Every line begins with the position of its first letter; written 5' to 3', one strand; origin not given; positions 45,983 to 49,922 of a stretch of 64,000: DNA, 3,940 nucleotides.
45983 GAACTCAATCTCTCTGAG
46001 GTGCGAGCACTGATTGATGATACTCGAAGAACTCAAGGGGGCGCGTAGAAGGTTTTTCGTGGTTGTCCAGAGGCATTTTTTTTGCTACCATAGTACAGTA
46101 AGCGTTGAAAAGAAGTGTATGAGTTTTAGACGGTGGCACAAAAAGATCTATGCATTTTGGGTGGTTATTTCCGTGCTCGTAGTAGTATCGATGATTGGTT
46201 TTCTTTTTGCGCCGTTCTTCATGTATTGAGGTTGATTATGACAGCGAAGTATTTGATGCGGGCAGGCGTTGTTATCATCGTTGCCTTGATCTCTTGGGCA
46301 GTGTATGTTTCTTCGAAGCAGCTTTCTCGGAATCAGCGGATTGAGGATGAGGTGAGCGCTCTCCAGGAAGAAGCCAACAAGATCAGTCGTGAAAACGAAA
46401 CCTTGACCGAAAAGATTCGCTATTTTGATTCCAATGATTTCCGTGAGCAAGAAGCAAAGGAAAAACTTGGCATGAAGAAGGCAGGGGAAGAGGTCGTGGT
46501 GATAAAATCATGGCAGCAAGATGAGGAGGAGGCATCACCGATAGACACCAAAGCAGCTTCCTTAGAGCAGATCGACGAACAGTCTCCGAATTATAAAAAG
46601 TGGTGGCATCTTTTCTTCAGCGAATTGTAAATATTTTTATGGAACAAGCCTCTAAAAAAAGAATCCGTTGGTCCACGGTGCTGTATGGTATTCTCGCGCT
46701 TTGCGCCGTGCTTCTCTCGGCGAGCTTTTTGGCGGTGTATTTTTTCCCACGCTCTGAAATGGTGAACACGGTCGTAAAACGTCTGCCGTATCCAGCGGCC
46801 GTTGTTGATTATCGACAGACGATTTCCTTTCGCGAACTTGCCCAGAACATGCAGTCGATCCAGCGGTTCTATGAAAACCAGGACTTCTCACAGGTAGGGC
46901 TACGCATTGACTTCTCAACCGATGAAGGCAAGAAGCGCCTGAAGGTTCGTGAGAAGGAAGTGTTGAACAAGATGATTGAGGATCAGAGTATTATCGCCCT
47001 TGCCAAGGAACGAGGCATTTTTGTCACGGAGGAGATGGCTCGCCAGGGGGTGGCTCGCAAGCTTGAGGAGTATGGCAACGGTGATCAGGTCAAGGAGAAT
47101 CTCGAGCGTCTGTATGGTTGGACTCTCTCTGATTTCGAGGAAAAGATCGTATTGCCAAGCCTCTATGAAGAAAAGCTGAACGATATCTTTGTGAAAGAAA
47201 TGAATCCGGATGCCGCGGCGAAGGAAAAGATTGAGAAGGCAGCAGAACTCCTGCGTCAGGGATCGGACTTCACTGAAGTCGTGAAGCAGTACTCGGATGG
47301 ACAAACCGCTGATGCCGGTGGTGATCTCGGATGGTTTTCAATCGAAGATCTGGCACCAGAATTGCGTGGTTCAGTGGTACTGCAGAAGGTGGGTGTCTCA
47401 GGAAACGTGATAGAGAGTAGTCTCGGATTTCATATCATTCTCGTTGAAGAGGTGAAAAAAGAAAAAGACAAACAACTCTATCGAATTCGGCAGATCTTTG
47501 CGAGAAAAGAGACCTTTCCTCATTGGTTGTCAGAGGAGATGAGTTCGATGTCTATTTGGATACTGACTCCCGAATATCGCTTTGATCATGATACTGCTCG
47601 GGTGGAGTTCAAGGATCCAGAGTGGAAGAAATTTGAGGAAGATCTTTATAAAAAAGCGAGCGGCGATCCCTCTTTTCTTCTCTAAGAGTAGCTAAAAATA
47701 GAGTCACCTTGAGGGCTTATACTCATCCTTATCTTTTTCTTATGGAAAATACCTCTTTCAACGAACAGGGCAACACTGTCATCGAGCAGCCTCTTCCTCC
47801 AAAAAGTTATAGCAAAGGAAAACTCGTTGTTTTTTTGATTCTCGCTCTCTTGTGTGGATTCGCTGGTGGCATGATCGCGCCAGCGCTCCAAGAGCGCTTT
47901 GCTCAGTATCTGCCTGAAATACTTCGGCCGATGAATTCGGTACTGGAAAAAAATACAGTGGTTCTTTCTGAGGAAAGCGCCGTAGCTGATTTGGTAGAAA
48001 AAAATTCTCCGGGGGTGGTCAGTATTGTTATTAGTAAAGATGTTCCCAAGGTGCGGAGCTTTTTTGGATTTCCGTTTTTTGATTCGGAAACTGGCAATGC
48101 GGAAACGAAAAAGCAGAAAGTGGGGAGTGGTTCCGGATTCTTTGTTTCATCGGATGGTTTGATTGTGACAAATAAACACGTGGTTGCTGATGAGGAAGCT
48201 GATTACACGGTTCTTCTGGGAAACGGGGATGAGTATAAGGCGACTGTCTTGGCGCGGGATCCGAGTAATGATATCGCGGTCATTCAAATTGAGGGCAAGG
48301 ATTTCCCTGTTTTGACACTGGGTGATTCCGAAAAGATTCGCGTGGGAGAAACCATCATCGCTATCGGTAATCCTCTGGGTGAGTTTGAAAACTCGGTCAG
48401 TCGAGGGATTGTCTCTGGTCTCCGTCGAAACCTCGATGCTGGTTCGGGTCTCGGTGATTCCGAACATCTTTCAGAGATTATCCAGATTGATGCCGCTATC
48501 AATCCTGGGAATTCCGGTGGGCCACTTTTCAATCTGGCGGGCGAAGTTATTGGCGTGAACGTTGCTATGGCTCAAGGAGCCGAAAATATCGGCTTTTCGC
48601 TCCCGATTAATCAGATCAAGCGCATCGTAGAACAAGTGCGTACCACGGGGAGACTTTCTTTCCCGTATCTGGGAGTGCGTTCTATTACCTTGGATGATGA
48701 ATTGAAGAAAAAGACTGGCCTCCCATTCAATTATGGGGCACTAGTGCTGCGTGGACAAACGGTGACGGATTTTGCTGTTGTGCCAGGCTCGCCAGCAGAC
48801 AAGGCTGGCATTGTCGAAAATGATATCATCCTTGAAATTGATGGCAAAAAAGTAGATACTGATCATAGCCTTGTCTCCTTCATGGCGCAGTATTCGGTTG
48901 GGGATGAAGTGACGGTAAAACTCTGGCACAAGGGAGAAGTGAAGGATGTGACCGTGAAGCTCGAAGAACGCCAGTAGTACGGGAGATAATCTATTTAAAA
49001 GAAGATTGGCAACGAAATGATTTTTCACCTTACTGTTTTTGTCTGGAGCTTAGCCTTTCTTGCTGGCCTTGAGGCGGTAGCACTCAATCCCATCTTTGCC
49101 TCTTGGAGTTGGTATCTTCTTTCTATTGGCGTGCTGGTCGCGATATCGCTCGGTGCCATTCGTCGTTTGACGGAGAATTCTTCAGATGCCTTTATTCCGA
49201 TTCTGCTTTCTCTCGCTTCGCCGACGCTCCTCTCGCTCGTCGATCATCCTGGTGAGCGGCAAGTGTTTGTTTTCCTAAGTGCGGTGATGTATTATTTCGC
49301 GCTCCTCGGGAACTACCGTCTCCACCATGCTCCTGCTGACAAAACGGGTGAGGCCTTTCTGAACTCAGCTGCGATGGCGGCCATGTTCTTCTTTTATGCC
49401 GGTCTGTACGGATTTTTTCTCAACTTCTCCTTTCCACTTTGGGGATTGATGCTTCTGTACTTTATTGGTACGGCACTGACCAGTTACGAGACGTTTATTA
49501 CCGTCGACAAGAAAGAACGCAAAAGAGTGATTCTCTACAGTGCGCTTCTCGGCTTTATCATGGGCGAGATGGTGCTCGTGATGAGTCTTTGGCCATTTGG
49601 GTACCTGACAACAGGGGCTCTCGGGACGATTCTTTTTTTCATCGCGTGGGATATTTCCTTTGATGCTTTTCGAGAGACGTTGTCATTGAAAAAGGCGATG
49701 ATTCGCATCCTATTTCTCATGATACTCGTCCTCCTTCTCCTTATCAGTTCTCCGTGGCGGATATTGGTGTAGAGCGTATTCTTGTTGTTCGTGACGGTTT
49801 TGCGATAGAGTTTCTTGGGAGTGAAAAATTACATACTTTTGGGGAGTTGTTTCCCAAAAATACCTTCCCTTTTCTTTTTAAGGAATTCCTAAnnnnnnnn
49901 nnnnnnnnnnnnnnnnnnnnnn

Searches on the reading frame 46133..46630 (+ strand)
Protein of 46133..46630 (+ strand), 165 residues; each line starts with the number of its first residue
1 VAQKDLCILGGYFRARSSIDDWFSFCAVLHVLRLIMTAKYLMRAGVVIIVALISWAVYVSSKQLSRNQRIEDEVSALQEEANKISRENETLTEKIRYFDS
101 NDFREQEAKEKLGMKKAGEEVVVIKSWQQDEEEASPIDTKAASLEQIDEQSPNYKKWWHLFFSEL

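Call 3: search_protein_families(library=pfam, proteins=[window:46133-46630:+], max_evalue=0.01)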
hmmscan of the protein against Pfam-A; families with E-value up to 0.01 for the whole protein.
window:46133-46630:+ (165 aa): 3 families
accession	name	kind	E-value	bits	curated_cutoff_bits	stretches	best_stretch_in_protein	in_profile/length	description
PF04977.20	DivIC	-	3.5e-10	40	28.9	1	50-124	2-77/80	Septum formation initiator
PF08172.17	CASP_C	-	0.0015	18.4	28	1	68-131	108-163/252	CASP C terminal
PF07407.17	Seadorna_VP6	-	0.0025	17.4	27.2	1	66-112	3-49/399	Seadornavirus VP6 protein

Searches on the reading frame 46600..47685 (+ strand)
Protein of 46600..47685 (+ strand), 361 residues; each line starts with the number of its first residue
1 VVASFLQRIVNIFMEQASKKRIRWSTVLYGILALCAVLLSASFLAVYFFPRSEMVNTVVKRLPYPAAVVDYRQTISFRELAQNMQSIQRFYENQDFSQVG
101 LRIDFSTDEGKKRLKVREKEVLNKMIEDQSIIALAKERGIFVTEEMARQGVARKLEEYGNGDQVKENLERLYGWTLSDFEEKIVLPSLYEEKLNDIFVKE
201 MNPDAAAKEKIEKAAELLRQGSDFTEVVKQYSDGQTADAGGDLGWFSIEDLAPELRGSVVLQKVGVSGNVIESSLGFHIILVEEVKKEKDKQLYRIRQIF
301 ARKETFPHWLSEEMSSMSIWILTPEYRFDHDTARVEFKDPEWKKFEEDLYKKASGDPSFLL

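Call 3: search_protein_families(library=pfam, proteins=[window:46600-47685:+], max_evalue=0.01)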
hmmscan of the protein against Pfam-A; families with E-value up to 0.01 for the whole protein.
window:46600-47685:+ (361 aa): 5 families
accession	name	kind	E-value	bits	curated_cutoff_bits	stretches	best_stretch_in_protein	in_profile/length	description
PF00639.27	Rotamase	-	3.4e-16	60.4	21.7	1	203-283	14-96/97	PPIC-type PPIASE domain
PF13616.12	Rotamase_3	-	1.9e-14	54.7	22.5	1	196-285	21-115/116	PPIC-type PPIASE domain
PF13145.12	Rotamase_2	-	1.1e-05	26.7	27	1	205-297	30-120/121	PPIC-type PPIASE domain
PF13624.11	SurA_N_3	-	3.1e-05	24.3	27.2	1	43-153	27-119/162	SurA-like N-terminal domain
PF13623.11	SurA_N_2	-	0.00084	19.7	28.5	1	31-149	11-117/145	SurA-like N-terminal domain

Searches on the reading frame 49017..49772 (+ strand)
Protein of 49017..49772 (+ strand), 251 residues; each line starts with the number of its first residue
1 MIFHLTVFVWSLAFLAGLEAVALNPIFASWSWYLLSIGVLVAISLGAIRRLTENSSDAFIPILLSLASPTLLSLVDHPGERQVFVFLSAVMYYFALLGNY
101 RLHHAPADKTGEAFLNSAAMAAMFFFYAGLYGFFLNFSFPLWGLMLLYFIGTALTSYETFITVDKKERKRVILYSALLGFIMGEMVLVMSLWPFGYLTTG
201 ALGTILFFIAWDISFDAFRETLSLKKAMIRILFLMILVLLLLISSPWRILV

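Call 118: search_protein_families(library=pfam, proteins=[window:49017-49772:+], max_evalue=0.0001)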
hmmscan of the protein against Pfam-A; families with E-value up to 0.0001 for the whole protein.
window:49017-49772:+ (251 aa): 1 family
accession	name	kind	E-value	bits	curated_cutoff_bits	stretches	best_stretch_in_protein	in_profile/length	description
PF18900.5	DUF5656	-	3.3e-08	33.6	23.3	1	16-234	8-232/242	Protein of unknown function (DUF5656)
